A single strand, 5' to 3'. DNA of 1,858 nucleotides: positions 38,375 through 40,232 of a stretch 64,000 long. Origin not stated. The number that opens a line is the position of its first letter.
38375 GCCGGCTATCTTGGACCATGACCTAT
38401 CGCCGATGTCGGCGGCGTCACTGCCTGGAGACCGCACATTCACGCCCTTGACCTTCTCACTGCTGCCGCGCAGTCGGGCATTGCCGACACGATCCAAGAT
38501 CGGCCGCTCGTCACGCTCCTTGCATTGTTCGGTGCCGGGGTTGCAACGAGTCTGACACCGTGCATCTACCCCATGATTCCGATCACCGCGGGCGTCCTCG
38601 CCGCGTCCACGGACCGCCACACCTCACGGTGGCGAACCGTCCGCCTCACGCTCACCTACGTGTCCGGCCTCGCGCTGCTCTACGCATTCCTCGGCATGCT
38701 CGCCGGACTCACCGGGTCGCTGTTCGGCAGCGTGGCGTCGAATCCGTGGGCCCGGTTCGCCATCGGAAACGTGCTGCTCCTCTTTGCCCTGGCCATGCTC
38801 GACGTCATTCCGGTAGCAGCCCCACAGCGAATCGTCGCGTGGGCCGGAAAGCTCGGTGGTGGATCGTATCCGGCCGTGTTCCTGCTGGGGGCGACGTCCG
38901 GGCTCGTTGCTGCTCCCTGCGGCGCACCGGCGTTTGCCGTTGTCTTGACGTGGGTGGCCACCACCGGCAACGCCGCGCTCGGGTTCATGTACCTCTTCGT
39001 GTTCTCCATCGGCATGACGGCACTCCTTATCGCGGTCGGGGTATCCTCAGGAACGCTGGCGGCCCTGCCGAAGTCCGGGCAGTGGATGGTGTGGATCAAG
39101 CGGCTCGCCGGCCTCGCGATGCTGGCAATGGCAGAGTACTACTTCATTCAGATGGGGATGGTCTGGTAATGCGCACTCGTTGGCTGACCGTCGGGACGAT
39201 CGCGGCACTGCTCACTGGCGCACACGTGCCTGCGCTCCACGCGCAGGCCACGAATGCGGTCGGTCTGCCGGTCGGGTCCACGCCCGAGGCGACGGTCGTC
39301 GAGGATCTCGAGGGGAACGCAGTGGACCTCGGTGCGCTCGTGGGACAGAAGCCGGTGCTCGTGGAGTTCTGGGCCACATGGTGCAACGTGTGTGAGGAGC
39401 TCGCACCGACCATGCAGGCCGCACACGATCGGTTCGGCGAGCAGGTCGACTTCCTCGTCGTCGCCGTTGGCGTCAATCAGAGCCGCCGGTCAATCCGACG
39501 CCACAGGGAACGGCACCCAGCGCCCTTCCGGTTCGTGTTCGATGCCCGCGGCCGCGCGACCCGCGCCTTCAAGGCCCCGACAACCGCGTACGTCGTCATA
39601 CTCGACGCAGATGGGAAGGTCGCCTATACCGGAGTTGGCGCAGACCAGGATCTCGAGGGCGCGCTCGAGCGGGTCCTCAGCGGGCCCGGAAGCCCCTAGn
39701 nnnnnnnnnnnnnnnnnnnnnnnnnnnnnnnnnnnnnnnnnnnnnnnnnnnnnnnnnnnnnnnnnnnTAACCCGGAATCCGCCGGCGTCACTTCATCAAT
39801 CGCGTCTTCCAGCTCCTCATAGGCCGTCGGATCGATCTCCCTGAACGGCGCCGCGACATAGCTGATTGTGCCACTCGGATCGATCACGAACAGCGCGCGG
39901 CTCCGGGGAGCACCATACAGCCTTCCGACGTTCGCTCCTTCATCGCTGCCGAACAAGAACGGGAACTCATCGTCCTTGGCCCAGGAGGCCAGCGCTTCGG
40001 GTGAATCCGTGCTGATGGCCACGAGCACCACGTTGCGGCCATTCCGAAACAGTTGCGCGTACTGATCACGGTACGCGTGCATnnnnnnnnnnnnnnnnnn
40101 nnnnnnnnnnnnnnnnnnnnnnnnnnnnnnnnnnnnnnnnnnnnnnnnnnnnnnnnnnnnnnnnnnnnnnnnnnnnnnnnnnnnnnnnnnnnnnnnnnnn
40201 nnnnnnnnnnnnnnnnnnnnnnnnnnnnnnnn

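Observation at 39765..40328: Peroxiredoxin with an in-frame UGA at the peroxidatic-cysteine position: probable selenoprotein that gene callers would split or call a pseudogene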

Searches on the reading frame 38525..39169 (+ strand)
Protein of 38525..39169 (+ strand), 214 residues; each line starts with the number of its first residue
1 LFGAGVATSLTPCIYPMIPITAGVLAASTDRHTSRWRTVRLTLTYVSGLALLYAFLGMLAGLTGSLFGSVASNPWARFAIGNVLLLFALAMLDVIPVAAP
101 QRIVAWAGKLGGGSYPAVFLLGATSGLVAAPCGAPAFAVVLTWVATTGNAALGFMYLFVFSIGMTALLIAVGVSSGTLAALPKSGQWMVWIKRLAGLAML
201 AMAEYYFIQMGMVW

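Call 19: search_protein_families(library=pfam, proteins=[window:38525-39169:+], max_evalue=0.001)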
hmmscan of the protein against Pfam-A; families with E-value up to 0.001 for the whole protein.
window:38525-39169:+ (214 aa): 2 families
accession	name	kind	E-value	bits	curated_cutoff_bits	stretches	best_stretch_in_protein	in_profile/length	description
PF02683.22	DsbD_TM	-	1.6e-45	155.5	27.1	1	2-205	9-213/219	Cytochrome C biogenesis protein transmembrane domain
PF13386.12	DsbD_2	-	8.9e-13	49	24.9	1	2-202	3-196/199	Cytochrome C biogenesis protein transmembrane region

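Call 48: search_protein_families(library=ncbifam, proteins=[window:38525-39169:+], max_evalue=0.001)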
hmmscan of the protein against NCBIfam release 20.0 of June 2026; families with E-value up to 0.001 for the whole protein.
window:38525-39169:+ (214 aa): 2 families
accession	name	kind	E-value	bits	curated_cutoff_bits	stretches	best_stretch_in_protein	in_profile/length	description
NF045694.1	seleno_TsoB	exception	1e-46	159.2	805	1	2-207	189-391/572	rhodanese/DsbD fusion-like selenoprotein TsoB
NF001419.0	PRK00293.1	subfamily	1.7e-43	149.1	330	1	2-203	176-378/574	protein-disulfide reductase DsbD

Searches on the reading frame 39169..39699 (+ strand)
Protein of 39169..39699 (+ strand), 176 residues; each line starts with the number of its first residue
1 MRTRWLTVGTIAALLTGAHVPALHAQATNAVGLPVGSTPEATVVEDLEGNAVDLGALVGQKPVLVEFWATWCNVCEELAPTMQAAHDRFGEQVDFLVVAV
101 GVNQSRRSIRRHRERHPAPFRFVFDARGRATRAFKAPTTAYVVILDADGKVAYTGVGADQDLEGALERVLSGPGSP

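Call 19: search_protein_families(library=pfam, proteins=[window:39169-39699:+], max_evalue=0.001)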
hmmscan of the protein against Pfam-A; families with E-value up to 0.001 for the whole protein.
window:39169-39699:+ (176 aa): 4 families
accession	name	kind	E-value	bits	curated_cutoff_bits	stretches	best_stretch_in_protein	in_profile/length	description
PF08534.16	Redoxin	-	6.9e-17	62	26.6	1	38-160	6-137/148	Redoxin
PF00578.27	AhpC-TSA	-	8e-15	55.3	26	1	44-153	10-123/124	AhpC/TSA family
PF00085.26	Thioredoxin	-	1.1e-09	38.6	23.5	1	60-104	18-62/103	Thioredoxin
PF13905.12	Thioredoxin_8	-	8.8e-09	36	27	1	61-151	2-94/94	Thioredoxin-like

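Call 48: search_protein_families(library=ncbifam, proteins=[window:39169-39699:+], max_evalue=0.001)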
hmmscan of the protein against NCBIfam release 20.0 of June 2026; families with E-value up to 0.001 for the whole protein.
window:39169-39699:+ (176 aa): 13 families
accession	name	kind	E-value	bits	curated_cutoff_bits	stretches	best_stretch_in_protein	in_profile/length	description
NF002854.0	PRK03147.1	subfamily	1.9e-16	60.5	170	1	10-167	12-170/176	thiol-disulfide oxidoreductase ResA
NF041202.1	StoA_CxxC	exception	8.5e-11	42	210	1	37-157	31-150/163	endospore biogenesis thiol-disulfide oxidoreductase StoA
TIGR01068.1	thioredoxin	equivalog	2.6e-09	37.2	96.8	1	59-104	13-58/101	thioredoxin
NF047696.1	ThlDiSintTplARhiz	equivalog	1.4e-08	34.8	230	1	43-105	81-141/219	thiol:disulfide interchange protein TlpA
TIGR02661.1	MauD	equivalog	2.3e-07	30.5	188.6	1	34-169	47-178/189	methylamine dehydrogenase accessory protein MauD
TIGR00385.1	dsbE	subfamily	2.4e-07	30.5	123.15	1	32-158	37-157/173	DsbE family thiol:disulfide interchange protein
NF041054.1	WAxxUGC_long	equivalog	2.8e-07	30.2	300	1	22-118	68-165/354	ResA-like WAxxUGC motif-containing protein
NF008229.0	PRK10996.1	equivalog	3e-07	30.3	125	1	57-104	49-96/141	thioredoxin TrxC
NF047697.1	ThioredTrxAClost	equivalog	5e-07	29.9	140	1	59-102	16-59/105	thioredoxin TrxA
TIGR01126.1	pdi_dom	equivalog_domain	5.5e-07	29.8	107.2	1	59-105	13-60/105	protein disulfide-isomerase domain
TIGR01130.1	ER_PDI_fam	subfamily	5.9e-06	26.1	344.25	1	50-98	353-401/476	protein disulfide-isomerase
NF006898.0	PRK09381.1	equivalog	4.1e-05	23.9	138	1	50-93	11-54/109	thioredoxin TrxA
NF010625.0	PRK14018.1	equivalog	0.00021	19.9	522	1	56-102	52-99/521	bifunctional peptide-methionine (S)-S-oxide reductase MsrA/peptide-methionine (R)-S-oxide reductase MsrB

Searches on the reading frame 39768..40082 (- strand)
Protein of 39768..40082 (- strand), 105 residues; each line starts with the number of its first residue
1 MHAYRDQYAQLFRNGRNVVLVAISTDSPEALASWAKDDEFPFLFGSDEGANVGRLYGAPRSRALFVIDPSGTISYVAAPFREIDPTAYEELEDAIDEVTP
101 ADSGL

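Call 39: find_related_loci(query=A3, collection=metagenome_contigs, flank=3000)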
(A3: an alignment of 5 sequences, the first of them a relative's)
Query A3 (105 aa) in metagenome_contigs; peptide patterns used: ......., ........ (x = any residue, [..] = any of these).
570 stretches matched a pattern; 456 encode a relative of the query (tblastn E <= 1e-3); the best 80 are kept; 80 distinct loci.
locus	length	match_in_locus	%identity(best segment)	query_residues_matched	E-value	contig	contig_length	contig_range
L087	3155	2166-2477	87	1-104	3e-58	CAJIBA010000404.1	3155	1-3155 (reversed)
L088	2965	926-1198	93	1-91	2e-55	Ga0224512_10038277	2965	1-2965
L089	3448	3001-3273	93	1-91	2e-55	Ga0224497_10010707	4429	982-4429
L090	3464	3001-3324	76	1-100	2e-49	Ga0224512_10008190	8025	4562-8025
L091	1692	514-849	72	1-104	8e-50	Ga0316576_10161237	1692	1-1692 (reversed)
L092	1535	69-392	73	1-100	3e-48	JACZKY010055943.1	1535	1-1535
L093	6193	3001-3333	71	1-103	3e-46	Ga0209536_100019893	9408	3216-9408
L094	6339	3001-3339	71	1-104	1e-45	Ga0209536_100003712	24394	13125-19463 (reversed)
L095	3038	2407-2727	71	1-99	1e-45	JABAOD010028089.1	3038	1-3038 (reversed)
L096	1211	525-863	69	1-104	2e-47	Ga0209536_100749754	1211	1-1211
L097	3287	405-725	69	1-101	2e-44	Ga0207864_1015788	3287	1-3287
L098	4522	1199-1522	69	1-100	2e-44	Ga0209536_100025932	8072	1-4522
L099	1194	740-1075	66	1-104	7e-46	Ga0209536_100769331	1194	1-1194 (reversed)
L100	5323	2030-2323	73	1-98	4e-44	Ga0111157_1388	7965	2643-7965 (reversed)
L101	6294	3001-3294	73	1-98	4e-44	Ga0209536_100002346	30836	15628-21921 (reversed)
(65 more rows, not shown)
